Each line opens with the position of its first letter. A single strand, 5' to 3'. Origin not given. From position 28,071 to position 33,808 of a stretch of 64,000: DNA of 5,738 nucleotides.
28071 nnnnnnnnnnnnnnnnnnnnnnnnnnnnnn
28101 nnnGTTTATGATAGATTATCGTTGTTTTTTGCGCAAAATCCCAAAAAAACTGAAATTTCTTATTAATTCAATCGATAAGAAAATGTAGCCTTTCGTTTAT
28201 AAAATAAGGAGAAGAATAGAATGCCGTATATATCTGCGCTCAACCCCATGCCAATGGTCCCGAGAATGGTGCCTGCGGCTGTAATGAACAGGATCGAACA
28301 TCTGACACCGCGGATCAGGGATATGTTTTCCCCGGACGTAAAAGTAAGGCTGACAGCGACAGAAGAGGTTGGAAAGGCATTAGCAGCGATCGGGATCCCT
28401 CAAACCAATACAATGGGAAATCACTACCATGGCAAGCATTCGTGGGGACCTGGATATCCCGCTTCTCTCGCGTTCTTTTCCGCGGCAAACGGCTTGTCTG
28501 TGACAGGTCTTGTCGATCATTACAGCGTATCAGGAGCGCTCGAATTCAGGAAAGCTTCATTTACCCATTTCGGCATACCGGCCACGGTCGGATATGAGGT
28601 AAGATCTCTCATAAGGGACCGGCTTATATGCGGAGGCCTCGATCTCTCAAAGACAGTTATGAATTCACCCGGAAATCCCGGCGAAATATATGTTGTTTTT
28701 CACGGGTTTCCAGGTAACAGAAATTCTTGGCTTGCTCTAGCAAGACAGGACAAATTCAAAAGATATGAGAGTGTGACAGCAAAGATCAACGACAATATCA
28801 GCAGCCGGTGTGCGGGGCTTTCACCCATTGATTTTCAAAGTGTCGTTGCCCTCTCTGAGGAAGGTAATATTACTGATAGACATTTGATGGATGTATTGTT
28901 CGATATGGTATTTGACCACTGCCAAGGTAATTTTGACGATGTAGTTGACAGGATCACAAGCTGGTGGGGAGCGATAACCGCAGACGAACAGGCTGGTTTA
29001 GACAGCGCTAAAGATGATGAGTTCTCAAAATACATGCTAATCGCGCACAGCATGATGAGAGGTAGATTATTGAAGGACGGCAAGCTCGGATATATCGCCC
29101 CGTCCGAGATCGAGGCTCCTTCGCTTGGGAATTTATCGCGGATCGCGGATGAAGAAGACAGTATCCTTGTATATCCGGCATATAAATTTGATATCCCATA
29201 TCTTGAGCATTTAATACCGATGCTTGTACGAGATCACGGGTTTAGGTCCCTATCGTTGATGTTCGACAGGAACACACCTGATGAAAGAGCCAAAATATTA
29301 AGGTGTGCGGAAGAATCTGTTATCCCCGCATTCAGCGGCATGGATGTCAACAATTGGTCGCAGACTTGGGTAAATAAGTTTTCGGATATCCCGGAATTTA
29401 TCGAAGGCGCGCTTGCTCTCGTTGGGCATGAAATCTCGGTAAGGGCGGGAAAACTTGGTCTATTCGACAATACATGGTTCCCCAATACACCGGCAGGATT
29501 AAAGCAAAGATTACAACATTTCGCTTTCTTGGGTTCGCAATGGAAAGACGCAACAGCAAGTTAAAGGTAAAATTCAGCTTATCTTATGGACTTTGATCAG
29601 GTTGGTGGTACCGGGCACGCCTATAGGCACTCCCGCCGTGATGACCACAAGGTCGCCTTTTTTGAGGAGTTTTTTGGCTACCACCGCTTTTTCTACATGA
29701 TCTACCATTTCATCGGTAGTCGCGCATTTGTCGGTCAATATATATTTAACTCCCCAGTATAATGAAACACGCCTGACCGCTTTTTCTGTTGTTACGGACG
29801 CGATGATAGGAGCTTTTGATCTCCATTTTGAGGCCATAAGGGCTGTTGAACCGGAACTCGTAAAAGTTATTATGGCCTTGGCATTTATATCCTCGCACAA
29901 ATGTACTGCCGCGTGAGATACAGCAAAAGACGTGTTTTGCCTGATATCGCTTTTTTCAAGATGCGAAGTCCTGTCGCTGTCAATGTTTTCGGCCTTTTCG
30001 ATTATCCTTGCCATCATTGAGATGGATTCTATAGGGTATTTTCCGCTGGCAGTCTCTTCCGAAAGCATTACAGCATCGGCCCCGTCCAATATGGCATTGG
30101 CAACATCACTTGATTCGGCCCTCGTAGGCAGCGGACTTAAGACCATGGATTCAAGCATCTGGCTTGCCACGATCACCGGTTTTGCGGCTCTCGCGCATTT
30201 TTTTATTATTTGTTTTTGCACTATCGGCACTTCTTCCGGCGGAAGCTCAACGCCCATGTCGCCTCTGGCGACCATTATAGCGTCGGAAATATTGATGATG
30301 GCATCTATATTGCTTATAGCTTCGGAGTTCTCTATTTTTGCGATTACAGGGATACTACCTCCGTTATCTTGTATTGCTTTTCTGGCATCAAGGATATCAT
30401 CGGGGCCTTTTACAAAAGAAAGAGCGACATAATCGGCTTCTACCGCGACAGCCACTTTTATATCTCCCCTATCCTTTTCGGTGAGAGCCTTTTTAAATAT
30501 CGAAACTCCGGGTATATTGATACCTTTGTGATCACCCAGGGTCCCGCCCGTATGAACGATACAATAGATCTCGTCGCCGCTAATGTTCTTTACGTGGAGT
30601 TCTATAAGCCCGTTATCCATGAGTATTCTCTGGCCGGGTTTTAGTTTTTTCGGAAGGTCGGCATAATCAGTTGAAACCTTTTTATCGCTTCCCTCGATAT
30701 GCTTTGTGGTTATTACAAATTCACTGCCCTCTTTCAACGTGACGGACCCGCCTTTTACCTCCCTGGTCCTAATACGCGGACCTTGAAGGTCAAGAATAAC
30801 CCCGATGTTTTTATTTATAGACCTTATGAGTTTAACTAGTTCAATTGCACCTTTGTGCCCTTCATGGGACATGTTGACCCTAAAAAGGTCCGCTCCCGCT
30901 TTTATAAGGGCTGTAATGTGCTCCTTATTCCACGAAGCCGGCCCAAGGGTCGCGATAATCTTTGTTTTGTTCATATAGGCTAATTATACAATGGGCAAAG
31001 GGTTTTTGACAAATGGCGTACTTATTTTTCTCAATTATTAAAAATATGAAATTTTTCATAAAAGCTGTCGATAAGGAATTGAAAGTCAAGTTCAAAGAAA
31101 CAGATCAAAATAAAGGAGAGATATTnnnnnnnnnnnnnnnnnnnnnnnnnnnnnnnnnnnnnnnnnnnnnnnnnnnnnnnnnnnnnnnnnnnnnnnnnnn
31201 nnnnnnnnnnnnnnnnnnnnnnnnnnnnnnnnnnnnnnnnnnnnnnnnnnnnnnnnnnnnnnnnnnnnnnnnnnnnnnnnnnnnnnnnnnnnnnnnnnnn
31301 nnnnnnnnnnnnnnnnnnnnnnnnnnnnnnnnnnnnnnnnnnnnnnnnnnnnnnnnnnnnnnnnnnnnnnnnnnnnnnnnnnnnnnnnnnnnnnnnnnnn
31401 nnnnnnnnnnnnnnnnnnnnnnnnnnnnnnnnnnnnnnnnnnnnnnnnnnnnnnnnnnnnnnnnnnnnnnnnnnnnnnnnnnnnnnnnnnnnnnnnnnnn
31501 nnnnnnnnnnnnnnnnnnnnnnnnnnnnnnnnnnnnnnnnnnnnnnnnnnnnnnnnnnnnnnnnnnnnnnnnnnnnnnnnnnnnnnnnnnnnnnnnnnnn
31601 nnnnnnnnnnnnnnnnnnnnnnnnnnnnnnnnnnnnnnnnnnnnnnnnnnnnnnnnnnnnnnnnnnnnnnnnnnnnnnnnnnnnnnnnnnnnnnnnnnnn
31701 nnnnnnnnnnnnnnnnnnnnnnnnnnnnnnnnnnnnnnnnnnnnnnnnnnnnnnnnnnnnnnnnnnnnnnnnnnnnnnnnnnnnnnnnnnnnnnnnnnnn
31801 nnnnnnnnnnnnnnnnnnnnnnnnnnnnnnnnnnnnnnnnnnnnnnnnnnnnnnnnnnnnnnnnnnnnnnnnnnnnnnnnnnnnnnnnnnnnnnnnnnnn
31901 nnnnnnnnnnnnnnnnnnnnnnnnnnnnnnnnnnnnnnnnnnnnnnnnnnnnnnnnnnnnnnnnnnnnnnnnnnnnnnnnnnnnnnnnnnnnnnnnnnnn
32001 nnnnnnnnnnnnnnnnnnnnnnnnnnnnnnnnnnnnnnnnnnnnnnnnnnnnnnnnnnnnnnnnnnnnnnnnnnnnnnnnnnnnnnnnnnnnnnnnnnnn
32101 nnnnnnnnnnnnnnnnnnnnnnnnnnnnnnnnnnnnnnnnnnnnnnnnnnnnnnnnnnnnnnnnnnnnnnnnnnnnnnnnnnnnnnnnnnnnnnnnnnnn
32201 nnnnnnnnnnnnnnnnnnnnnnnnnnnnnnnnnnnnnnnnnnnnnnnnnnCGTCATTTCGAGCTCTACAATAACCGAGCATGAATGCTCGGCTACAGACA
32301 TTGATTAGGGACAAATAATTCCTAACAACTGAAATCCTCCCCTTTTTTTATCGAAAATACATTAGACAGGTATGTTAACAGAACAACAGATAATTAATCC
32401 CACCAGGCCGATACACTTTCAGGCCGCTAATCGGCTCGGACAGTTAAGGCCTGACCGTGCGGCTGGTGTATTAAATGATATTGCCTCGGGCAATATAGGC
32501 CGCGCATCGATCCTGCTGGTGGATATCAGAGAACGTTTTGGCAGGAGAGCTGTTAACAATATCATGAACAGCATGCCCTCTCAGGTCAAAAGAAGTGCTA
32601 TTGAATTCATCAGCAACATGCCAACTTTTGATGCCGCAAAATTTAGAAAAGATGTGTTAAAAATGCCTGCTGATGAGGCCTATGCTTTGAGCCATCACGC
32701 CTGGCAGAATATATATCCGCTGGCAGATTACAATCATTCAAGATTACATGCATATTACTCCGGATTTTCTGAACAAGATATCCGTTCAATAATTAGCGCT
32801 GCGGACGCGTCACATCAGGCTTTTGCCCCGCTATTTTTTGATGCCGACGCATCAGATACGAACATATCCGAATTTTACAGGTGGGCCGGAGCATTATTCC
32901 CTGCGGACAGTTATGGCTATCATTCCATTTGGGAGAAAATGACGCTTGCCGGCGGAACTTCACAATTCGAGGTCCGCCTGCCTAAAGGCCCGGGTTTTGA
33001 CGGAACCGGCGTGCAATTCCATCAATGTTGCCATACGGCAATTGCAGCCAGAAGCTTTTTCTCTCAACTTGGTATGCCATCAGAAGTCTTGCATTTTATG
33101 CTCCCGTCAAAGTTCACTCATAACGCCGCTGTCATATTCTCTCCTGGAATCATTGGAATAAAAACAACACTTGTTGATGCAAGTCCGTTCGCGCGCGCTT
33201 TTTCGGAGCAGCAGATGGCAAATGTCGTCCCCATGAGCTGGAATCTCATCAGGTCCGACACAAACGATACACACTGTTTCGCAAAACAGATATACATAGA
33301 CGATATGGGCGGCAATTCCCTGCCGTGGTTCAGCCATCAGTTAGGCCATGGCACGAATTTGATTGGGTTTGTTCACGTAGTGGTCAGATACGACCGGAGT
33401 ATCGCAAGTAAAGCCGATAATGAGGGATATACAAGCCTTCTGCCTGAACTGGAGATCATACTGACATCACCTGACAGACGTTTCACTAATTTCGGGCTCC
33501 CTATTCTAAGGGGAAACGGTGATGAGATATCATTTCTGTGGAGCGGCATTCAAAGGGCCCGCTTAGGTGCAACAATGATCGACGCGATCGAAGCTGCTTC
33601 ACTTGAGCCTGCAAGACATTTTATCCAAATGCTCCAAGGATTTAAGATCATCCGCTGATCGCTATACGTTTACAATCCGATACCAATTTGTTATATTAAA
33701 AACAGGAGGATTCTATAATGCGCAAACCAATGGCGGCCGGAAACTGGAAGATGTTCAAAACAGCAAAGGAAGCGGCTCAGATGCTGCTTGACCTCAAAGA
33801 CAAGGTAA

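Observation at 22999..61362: Nine orphan transcription units share an invariant TGAAAT-N16-CGATAR box, a sigma-28 (FliA/SigD/WhiG)-type promoter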

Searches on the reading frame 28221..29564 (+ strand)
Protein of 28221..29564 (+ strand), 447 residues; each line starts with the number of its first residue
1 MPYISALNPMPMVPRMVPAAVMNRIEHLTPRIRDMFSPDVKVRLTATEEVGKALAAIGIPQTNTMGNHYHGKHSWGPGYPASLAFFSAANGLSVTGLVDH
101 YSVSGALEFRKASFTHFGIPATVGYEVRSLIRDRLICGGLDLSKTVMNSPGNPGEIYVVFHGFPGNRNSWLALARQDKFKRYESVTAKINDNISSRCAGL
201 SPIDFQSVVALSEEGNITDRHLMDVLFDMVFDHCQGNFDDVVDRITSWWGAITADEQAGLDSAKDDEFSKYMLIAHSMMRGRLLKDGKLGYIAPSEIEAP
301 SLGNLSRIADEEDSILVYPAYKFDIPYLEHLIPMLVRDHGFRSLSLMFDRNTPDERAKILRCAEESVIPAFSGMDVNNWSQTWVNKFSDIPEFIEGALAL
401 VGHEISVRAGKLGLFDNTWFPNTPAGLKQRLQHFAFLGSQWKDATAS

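Call 8: search_protein_families(library=pfam, proteins=[window:28221-29564:+], max_evalue=0.01)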
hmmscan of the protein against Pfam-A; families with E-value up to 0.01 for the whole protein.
window:28221-29564:+ (447 aa): 0 families

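Call 81: search_protein_families(library=ncbifam, proteins=[window:28221-29564:+], max_evalue=0.01)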
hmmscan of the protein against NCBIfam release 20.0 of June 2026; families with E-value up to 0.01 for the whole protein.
window:28221-29564:+ (447 aa): 0 families

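Call 86: find_homologous_proteins(query=window:28221-29564:+, max_evalue=0.001)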
Query window:28221-29564:+ (447 aa): 9 proteins with E <= 0.001 among 8000 candidates.
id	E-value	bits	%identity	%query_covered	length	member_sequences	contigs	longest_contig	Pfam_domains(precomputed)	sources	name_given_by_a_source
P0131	0.0e+0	1036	100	100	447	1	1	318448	-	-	-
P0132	9.8e-106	372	45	98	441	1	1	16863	-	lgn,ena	-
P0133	1.4e-100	355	46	87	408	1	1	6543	-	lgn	-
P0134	6.7e-99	350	44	91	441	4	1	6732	-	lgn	-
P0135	5.7e-95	337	41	98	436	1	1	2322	-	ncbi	-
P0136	2.1e-82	295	39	93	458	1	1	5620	-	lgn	-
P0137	1.1e-81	293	39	93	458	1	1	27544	-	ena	-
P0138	3.0e-79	285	38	93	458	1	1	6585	-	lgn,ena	-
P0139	7.8e-64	234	39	83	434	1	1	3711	-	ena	-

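Call 88: find_encoding_contigs(protein=P0132, flank=10000, max_places=1)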
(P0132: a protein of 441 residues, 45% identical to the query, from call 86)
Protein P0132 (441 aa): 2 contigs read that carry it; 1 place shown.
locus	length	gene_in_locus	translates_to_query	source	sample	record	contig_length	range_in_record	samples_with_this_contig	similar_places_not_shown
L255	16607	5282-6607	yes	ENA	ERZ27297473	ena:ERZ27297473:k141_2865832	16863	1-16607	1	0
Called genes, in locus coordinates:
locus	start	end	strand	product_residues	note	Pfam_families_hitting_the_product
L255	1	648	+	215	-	?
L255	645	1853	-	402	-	PF00817:IMS, PF21999:IMS_HHH_1, PF11799:IMS_C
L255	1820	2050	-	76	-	-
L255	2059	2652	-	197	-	PF01726:LexA_DNA_bind, PF00717:Peptidase_S24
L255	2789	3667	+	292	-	-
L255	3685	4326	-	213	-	-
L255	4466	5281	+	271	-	PF00596:Aldolase_II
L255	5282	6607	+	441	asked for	-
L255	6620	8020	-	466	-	PF00224:PK, PF02887:PK_C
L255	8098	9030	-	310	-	PF01209:Ubie_methyltran (weak), PF08241:Methyltransf_11, PF08242:Methyltransf_12 (weak), PF13649:Methyltransf_25, PF13847:Methyltransf_31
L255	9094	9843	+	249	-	PF00121:TIM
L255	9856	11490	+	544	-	PF00365:PFK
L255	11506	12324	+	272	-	PF00037:Fer4, PF12797:Fer4_2 (weak), PF12837:Fer4_6, PF13237:Fer4_10, PF14697:Fer4_21 (weak), PF12838:Fer4_7, PF13187:Fer4_9 (weak), PF27217:AF_0155, +1 more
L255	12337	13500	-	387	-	-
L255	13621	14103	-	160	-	-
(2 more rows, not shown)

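Call 89: find_encoding_contigs(protein=P0137, flank=10000, max_places=1)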
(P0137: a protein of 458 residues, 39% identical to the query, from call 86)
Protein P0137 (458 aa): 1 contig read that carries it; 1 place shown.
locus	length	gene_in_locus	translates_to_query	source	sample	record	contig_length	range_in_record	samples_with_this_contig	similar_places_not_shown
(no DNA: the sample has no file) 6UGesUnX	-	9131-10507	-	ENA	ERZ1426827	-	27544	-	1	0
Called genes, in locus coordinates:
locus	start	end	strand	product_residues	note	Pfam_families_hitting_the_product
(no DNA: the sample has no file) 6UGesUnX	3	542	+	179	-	?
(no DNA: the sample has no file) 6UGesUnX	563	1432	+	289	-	PF13328:HD_4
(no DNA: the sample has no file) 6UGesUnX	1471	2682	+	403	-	PF00156:Pribosyltran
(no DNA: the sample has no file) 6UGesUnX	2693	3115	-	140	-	PF01592:NifU_N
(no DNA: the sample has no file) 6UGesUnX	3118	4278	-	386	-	PF00266:Aminotran_5, PF01212:Beta_elim_lyase (faint), PF01041:DegT_DnrJ_EryC1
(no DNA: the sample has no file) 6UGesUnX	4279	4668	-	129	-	PF02082:Rrf2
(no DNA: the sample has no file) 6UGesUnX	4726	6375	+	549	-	PF01676:Metalloenzyme, PF06415:iPGM_N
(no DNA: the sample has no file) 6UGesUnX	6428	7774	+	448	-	-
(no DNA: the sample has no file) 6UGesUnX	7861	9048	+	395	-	-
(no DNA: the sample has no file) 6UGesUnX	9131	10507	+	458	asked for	-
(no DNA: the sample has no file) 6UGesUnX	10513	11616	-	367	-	-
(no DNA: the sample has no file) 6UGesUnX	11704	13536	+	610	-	PF00009:GTP_EFTU, PF01926:MMR_HSR1 (weak), PF03144:GTP_EFTU_D2, PF22042:EF-G_D2, PF00679:EFG_C, PF21018:BipA_C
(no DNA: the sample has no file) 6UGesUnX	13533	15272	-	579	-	PF17297:PEPCK_N, PF00821:PEPCK_GTP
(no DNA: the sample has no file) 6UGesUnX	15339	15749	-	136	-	PF09383:NIL, PF00037:Fer4 (weak), PF12837:Fer4_6 (weak), PF13237:Fer4_10, PF14697:Fer4_21, PF12838:Fer4_7, PF13187:Fer4_9, PF00037:Fer4 (weak), +4 more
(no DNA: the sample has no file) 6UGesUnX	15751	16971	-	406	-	PF01837:HcyBio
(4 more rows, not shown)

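Call 90: find_encoding_contigs(protein=P0134, flank=10000, max_places=1)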
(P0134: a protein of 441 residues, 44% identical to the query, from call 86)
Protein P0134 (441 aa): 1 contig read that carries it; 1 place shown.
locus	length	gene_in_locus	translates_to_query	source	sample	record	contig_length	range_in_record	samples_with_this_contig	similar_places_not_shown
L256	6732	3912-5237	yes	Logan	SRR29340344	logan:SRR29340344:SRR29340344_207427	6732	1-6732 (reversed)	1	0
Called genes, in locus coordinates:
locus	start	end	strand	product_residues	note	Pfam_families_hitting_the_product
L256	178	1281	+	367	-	-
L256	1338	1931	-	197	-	PF01726:LexA_DNA_bind, PF00717:Peptidase_S24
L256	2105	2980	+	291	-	-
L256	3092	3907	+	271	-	PF00596:Aldolase_II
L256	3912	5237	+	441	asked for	-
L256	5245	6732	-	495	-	?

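Call 108: predict_structure(alignment_id=A6)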
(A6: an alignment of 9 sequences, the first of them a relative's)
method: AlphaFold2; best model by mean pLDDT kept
length: 447 residues; sequences in the alignment: 9
mean_pLDDT: 81.1   pTM: 0.81
mean pLDDT of the five models: 81.1, 79.9, 76.4, 71.6, 53.9
residues with pLDDT >= 90: 111; 70-90: 264; 50-70: 47; < 50: 25
segments of 3 or more residues with pLDDT < 50: 419-427, 437-447
pLDDT, mean of each block of 10 residues (from residue 1): 71 82 92 92 96 89 81 82 90 87 89 89 89 78 71 82 70 90 94 81 91 84 92 91 87 89 84 88 87 91 88 86 83 87 82 87 84 60 60 78 73 56 48 50 35
secondary structure, 60 per line:
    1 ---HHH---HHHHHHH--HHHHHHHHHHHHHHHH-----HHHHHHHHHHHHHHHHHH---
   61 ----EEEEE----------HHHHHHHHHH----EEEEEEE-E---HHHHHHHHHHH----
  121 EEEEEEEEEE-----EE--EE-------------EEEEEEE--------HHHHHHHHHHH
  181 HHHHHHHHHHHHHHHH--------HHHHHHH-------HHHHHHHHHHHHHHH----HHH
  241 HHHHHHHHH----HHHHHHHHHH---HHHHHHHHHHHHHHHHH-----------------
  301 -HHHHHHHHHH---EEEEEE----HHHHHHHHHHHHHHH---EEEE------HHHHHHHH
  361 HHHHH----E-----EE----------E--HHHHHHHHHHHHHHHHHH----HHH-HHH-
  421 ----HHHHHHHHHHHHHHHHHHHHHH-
elements in order: H10-16 H19-34 H40-57 E65-69 H80-89 E94-100 H106-116 E121-130 E155-161 H170-196 H205-211 H219-233 H238-249 H254-263 H267-283 H302-311 E315-320 H325-339 E343-346 H353-365 H391-408 H425-446

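Call 110: fold_search(model_id=the predicted structure, library=pdb)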
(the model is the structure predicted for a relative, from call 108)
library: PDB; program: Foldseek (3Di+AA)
matches with E <= 10: 937; with E <= 0.001: 10
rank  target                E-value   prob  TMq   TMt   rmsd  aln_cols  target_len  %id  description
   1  3o0f                  3.8e-10  1.00  0.43  0.64   5.8       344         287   15  Crystal structure of a putative metal-dependent phosphoesterase (BAD_1165) from bifidobacterium adolescentis atcc 15703  (released 2010-08-25)
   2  3e0f                  4.7e-10  1.00  0.43  0.64   6.3       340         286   17  Crystal structure of a putative metal-dependent phosphoesterase (bad_1165) from bifidobacterium adolescentis atcc 15703  (released 2008-09-02)
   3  2yb1                  7.5e-10  1.00  0.47  0.71   4.4       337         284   16  Structure of an amidohydrolase from Chromobacterium violaceum (EFI target EFI-500202) with bound Mn, AMP and phosphate. (released 2011-03-16)
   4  9etk                  5.2e-09  1.00  0.45  0.68   5.0       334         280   13  Crystal structure of Vibrio cholerae RNase AM (released 2024-09-11)
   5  7ug9                  6.8e-06  1.00  0.35  0.73   7.0       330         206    9  Crystal structure of RNase AM PHP domain (released 2022-08-31)
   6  4gx8_A                7.2e-05  0.97  0.18  0.25  20.8       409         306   15  Crystal structure of a DNA polymerase III alpha-epsilon chimera (released 2013-04-03)
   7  4gx9_C                7.6e-05  0.99  0.17  0.23  19.5       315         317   16  Crystal structure of a DNA polymerase III alpha-epsilon chimera (released 2013-04-03)
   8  4gx8_B                1.5e-04  0.99  0.23  0.31  17.7       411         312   14  Crystal structure of a DNA polymerase III alpha-epsilon chimera (released 2013-04-03)
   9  4iqj_C                2.4e-04  0.92  0.18  0.08  25.0       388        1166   14  Structure of PolIIIalpha-Tauc-DNA complex suggests an atomic model of the replisome (released 2013-03-13)
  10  4gx9_B                3.0e-04  0.96  0.16  0.23  19.6       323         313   15  Crystal structure of a DNA polymerase III alpha-epsilon chimera (released 2013-04-03)
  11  5fkv_A                1.0e-03  0.99  0.17  0.07  14.6       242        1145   15  cryo-EM structure of the E. coli replicative DNA polymerase complex bound to DNA (DNA polymerase III alpha, beta, epsi (released 2015-11-25)
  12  4jom                  1.7e-03  0.97  0.24  0.13  17.8       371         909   15  Structure of E. coli Pol III 3mPHP mutant (released 2013-05-29)
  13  5fkw_A                1.8e-03  0.97  0.17  0.08  14.6       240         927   16  cryo-EM structure of the E. coli replicative DNA polymerase complex bound to DNA (DNA polymerase III alpha, beta, epsi (released 2015-11-25)
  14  2hqa                  2.5e-03  0.87  0.19  0.10  17.8       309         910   14  Crystal structure of the catalytic alpha subunit of E. Coli replicative DNA polymerase III (released 2006-09-19)
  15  2hnh                  5.9e-03  0.90  0.23  0.12  18.2       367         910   14  Crystal structure of the catalytic alpha subunit of E. coli replicative DNA polymerase III (released 2006-09-19)
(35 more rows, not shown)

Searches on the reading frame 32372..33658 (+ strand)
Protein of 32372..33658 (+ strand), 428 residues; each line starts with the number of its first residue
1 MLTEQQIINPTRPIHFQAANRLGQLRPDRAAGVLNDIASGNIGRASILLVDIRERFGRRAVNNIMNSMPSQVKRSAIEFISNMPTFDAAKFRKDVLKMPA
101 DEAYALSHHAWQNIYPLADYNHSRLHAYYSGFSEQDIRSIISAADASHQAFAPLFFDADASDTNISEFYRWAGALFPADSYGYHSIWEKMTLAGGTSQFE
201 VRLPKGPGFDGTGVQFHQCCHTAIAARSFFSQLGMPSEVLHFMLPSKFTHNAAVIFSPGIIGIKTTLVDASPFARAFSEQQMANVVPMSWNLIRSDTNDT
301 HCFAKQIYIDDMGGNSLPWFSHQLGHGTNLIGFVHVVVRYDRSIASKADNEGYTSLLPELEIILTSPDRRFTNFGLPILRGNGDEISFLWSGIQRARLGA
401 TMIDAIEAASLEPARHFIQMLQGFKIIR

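Call 8: search_protein_families(library=pfam, proteins=[window:32372-33658:+], max_evalue=0.01)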
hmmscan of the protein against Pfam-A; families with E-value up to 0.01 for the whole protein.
window:32372-33658:+ (428 aa): 0 families

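Call 81: search_protein_families(library=ncbifam, proteins=[window:32372-33658:+], max_evalue=0.01)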
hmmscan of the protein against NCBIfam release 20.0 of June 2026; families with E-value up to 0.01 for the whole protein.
window:32372-33658:+ (428 aa): 0 families

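Call 96: search_protein_representatives(protein=window:32372-33658:+)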
Query: 428 residues. Proteins with E-value up to 0.001 (for the whole library): 16; up to 1e-10: 7; up to 1e-30: 2. The best 16 are listed.
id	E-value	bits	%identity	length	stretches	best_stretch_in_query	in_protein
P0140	1.8e-291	982.4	100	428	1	1-428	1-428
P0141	9.0e-55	202.6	35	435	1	2-424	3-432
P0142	4.5e-30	121.3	30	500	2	6-285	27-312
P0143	1.6e-21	93.1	34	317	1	133-336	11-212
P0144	1.0e-14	70.7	34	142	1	2-140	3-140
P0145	2.1e-11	59.8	29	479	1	19-336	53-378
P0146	9.3e-11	57.7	28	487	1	15-285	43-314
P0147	2.1e-10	56.5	29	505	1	61-280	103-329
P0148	2.2e-07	46.6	33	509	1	164-337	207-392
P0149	3.4e-07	45.9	29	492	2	206-336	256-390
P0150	3.4e-07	45.9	27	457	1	75-330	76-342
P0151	2.5e-06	43.1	33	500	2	213-334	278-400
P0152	2.0e-05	40.1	28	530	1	11-259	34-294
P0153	8.2e-05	38.1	24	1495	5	117-172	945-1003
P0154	1.0e-04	37.7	36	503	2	201-277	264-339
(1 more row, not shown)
